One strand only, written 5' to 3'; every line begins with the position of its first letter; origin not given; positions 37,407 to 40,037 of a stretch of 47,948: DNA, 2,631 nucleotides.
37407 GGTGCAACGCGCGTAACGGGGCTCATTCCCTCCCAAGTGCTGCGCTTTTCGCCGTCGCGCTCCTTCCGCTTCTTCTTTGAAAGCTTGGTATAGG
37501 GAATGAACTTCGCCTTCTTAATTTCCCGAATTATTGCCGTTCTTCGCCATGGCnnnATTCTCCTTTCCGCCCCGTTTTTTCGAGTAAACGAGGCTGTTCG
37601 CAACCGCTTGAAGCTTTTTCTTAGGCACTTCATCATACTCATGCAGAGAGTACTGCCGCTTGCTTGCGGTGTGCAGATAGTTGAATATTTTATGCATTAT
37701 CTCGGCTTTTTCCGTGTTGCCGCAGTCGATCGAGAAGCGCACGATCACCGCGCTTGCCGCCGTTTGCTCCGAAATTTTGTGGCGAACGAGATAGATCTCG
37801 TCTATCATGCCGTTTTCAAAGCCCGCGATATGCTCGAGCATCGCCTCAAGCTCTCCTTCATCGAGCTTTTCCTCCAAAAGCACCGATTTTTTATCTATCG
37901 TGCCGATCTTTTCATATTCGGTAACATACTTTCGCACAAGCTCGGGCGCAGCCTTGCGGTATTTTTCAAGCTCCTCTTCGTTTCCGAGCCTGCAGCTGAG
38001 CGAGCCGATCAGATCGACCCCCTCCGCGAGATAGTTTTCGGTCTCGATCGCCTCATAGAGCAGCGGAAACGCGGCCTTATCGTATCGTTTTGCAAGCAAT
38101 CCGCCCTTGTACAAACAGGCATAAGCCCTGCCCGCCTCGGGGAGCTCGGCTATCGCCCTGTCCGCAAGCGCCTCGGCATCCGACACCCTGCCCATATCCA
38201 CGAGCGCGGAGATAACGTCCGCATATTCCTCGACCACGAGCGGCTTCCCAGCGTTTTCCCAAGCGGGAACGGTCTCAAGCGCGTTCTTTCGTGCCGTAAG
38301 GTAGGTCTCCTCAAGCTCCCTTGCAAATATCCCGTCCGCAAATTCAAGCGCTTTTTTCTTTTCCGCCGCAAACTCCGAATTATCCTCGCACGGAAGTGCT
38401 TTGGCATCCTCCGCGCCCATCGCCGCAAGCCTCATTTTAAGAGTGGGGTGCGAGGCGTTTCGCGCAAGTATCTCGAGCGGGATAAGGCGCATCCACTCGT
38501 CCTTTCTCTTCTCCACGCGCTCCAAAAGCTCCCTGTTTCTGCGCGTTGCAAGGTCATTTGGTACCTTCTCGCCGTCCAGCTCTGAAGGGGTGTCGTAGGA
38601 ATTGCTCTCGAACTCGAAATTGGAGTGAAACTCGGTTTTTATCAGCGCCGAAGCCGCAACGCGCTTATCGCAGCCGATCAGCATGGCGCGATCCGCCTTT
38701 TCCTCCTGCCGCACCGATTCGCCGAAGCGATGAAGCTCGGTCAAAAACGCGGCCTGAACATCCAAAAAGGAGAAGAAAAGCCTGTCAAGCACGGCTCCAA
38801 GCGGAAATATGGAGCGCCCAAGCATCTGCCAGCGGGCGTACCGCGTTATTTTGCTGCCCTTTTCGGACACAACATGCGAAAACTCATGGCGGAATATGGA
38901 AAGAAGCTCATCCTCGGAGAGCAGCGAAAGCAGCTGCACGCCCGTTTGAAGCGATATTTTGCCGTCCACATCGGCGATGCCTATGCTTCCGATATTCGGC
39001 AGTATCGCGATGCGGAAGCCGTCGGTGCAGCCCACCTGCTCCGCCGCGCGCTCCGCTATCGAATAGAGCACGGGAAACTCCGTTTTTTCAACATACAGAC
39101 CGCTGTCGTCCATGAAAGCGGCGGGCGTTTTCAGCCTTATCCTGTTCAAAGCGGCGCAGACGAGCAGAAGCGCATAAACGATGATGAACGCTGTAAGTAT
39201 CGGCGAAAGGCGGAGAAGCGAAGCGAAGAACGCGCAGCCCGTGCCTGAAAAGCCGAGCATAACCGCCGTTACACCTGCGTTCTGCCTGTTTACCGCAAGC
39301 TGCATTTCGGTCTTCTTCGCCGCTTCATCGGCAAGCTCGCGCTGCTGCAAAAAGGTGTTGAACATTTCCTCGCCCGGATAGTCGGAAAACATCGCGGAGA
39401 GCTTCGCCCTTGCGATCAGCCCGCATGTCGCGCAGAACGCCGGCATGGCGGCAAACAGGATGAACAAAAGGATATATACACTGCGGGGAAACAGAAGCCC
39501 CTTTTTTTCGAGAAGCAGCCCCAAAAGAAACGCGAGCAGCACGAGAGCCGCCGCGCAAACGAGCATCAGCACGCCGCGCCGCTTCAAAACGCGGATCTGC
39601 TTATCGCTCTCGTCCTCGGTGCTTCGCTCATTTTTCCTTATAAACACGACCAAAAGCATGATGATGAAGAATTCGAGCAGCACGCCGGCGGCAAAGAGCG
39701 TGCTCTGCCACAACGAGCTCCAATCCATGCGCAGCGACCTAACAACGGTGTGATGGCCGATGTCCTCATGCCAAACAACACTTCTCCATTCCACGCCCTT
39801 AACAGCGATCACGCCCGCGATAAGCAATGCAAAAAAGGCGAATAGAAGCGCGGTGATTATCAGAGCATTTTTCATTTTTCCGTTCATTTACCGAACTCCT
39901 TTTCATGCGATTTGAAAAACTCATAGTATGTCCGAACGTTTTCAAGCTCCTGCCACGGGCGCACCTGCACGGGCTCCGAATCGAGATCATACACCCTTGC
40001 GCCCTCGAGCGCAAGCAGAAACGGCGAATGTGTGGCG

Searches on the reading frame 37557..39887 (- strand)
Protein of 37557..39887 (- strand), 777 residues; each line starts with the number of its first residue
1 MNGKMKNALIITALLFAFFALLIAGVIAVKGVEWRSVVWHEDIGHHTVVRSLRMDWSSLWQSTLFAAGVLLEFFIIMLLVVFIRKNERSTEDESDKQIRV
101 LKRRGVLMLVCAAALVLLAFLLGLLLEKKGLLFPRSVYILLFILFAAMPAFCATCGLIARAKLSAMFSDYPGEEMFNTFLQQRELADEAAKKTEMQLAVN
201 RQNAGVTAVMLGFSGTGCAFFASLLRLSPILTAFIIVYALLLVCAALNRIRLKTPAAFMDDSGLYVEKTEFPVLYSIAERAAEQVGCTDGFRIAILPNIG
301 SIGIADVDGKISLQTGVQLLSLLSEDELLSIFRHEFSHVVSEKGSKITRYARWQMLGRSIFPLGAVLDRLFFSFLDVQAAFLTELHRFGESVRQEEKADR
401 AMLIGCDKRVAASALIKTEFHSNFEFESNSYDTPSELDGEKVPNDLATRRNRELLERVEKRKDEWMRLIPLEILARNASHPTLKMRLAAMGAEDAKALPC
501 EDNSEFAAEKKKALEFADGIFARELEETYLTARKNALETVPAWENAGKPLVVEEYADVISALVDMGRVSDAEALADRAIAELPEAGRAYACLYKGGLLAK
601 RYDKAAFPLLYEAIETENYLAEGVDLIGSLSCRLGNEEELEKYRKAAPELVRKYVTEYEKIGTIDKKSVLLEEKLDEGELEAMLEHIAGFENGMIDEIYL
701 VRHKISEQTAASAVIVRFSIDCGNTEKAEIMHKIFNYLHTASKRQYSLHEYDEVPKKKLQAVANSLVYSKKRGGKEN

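Call 3: search_protein_families(library=pfam, proteins=[window:37557-39887:-], max_evalue=0.1)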
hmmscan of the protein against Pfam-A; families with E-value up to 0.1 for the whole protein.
window:37557-39887:- (777 aa): 3 families
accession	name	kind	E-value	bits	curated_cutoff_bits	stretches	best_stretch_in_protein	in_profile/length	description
PF01435.24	Peptidase_M48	-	0.00085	19.6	20.3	1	318-490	54-182/186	Peptidase family M48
PF13428.12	TPR_14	-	0.053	14.7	23.5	0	553-592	2-41/44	Tetratricopeptide repeat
PF13432.12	TPR_16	-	0.085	13.8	32.7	0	561-614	6-58/65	Tetratricopeptide repeat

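Call 4: search_protein_families(library=padloc, proteins=[window:37557-39887:-], max_evalue=0.1)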
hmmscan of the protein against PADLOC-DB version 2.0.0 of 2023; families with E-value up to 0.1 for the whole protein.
window:37557-39887:- (777 aa): 0 families

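Call 5: search_protein_families(library=ncbifam, proteins=[window:37557-39887:-], max_evalue=0.1)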
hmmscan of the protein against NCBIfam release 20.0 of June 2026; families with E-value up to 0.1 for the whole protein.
window:37557-39887:- (777 aa): 1 family
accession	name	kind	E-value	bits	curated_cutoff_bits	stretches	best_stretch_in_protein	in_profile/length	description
NF010422.0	PRK13848.1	subfamily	0.096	13.3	127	0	656-689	25-58/98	conjugal transfer protein TraC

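Call 8: find_homologous_proteins(query=window:37557-39887:-, max_evalue=0.001)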
Query window:37557-39887:- (777 aa): 12 proteins with E <= 0.001 among 8000 candidates.
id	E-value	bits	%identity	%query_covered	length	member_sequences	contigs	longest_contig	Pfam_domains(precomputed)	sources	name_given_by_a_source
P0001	0.0e+0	1631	95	100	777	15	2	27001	-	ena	-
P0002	0.0e+0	1354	80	100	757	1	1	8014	-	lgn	-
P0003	0.0e+0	1343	81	100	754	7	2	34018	-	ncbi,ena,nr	ncbi:MAG: hypothetical protein IKI64_01235 [Clostridia bacterium]|nr:hypothetical protein [Clostridi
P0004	0.0e+0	1342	81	100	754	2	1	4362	-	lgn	-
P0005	0.0e+0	1331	80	100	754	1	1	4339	-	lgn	-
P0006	0.0e+0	1277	77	100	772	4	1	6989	-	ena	-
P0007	0.0e+0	1236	89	82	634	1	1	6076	-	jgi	jgi:Zn-dependent protease with chaperone function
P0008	1.7e-269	914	58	100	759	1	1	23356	-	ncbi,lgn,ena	-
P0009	4.6e-100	354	35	71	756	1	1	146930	PF01435.25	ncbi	-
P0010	9.1e-97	343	32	91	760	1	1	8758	PF01435.25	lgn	-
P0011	1.3e-89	319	34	69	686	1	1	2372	-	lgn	-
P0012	8.5e-87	310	31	90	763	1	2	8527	-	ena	-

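Call 11: find_encoding_contigs(protein=P0009, flank=8000, max_places=4)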
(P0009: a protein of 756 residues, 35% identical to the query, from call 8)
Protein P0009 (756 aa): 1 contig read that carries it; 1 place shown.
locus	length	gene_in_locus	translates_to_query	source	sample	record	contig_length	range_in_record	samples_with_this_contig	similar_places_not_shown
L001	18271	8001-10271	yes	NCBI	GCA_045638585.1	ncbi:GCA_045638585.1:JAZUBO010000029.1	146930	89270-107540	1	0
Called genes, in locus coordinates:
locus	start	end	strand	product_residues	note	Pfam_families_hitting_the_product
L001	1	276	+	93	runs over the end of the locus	PF08765:Mor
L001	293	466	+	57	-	-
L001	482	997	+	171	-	-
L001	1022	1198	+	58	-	-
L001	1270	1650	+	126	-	PF12957:DUF3846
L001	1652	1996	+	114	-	-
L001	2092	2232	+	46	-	-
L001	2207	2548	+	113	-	-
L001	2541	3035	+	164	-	PF07799:DUF1643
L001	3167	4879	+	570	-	PF06048:DUF927, PF18662:HTH_56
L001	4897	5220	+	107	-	-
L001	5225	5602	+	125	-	-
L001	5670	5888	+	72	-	-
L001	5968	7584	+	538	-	PF00239:Resolvase, PF07508:Recombinase, PF13408:Zn_ribbon_recom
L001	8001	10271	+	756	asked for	PF01435:Peptidase_M48 (weak)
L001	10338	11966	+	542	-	-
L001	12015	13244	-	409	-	-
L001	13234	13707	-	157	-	PF12844:HTH_19, PF13560:HTH_31, PF01381:HTH_3, PF13443:HTH_26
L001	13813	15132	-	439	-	PF02056:Glyco_hydro_4, PF11975:Glyco_hydro_4C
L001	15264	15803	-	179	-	PF10050:DUF2284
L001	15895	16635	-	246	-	PF00106:adh_short, PF01370:Epimerase, PF08659:KR, PF23441:SDR (weak), PF13561:adh_short_C2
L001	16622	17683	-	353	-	-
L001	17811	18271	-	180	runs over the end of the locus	PF18907:DUF5662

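Call 12: find_encoding_contigs(protein=P0008, flank=8000, max_places=4)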
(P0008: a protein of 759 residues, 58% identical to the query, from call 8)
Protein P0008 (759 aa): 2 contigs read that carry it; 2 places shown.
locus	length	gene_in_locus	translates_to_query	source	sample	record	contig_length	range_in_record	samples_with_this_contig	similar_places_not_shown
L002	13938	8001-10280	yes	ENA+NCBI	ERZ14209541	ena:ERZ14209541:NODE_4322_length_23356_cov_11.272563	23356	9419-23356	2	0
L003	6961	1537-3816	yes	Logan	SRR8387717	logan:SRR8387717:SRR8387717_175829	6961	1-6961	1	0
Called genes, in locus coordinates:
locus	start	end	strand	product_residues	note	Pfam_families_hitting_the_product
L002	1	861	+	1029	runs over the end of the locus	PF12704:MacB_PCD, PF02687:FtsX (weak)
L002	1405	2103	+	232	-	PF02463:SMC_N (faint), PF13555:AAA_29 (faint), PF00005:ABC_tran, PF13304:AAA_21 (faint)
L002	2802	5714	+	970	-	PF05738:Cna_B (faint), PF00754:F5_F8_type_C, PF22633:F5_F8_type_C_2, PF00754:F5_F8_type_C, PF22633:F5_F8_type_C_2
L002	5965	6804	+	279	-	PF00588:SpoU_methylase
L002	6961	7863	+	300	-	PF00005:ABC_tran (weak), PF13304:AAA_21, PF13175:AAA_15 (weak)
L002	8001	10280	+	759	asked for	-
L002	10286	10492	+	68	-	-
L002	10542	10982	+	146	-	-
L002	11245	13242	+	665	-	PF00561:Abhydrolase_1, PF12146:Hydrolase_4, PF12697:Abhydrolase_6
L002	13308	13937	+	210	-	?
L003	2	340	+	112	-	?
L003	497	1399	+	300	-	PF00005:ABC_tran (weak), PF13304:AAA_21, PF13175:AAA_15 (weak)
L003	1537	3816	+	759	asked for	-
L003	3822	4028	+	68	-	-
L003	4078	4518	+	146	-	-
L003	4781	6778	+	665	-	PF00561:Abhydrolase_1, PF12146:Hydrolase_4, PF12697:Abhydrolase_6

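Call 13: find_encoding_contigs(protein=P0010, flank=8000, max_places=4)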
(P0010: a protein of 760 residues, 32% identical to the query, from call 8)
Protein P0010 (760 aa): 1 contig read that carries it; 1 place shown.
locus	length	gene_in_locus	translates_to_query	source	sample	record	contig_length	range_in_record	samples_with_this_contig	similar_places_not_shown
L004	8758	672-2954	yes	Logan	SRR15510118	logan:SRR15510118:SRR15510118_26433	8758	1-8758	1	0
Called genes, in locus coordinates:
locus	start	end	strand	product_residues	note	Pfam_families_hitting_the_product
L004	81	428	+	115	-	PF05635:23S_rRNA_IVP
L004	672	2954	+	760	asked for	PF01435:Peptidase_M48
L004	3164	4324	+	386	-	PF13527:Acetyltransf_9, PF17668:Acetyltransf_17 (weak)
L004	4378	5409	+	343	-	PF01384:PHO4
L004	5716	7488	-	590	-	PF02837:Glyco_hydro_2_N, PF22666:Glyco_hydro_2_N2, PF00703:Glyco_hydro_2 (weak), PF02836:Glyco_hydro_2_C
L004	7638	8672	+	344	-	PF00149:Metallophos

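Call 14: find_encoding_contigs(protein=P0012, flank=8000, max_places=4)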
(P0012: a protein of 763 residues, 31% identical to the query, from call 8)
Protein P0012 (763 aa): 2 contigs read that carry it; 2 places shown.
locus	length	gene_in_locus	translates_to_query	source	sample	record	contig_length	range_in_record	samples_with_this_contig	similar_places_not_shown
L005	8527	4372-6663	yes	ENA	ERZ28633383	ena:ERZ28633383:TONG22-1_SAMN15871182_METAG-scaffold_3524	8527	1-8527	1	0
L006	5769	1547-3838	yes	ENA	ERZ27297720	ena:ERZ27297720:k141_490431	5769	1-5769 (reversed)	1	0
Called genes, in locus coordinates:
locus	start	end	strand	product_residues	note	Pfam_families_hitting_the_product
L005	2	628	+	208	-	?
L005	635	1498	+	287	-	PF04055:Radical_SAM, PF13186:SPASM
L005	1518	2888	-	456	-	PF03486:HI0933_like (faint), PF07992:Pyr_redox_2 (faint), PF13738:Pyr_redox_3 (faint), PF21688:FAD-depend_C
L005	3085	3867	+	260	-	PF04909:Amidohydro_2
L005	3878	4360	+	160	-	-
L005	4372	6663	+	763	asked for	-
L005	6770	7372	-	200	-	PF18927:CrtO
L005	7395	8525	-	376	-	?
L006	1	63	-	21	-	?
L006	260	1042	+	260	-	PF04909:Amidohydro_2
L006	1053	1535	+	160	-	-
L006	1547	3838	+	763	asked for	-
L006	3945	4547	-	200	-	PF18927:CrtO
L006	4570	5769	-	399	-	?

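Call 15: find_encoding_contigs(protein=P0003, flank=10000, max_places=4)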
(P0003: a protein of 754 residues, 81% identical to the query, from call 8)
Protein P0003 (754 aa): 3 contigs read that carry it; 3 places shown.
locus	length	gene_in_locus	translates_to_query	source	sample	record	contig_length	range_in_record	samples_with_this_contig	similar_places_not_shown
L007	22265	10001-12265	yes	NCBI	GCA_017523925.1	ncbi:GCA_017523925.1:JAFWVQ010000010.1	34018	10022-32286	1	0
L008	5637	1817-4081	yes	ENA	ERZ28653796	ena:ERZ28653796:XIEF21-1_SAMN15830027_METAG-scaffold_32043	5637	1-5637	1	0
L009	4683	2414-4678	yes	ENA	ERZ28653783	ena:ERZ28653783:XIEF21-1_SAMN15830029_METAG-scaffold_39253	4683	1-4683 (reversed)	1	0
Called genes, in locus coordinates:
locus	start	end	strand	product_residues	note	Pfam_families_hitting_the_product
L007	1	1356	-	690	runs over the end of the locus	-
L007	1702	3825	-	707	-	PF00404:Dockerin_1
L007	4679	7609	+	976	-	-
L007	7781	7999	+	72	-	-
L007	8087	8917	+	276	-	PF00588:SpoU_methylase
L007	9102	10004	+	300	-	PF00005:ABC_tran (weak), PF13304:AAA_21, PF13175:AAA_15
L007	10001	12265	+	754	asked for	-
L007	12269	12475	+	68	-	-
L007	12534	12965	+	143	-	-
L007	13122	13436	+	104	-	-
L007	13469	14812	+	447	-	PF06738:ThrE, PF12821:ThrE_2, PF06738:ThrE (weak), PF12821:ThrE_2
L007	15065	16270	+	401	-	PF02493:MORN (faint)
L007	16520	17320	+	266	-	-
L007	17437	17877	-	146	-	-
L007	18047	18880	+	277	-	PF10609:ParA, PF01656:CbiA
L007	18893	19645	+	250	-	PF01209:Ubie_methyltran (weak), PF13847:Methyltransf_31, PF08241:Methyltransf_11, PF08242:Methyltransf_12 (weak), PF13649:Methyltransf_25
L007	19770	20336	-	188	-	-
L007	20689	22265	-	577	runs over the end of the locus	-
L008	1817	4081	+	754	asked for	-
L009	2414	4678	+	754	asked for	-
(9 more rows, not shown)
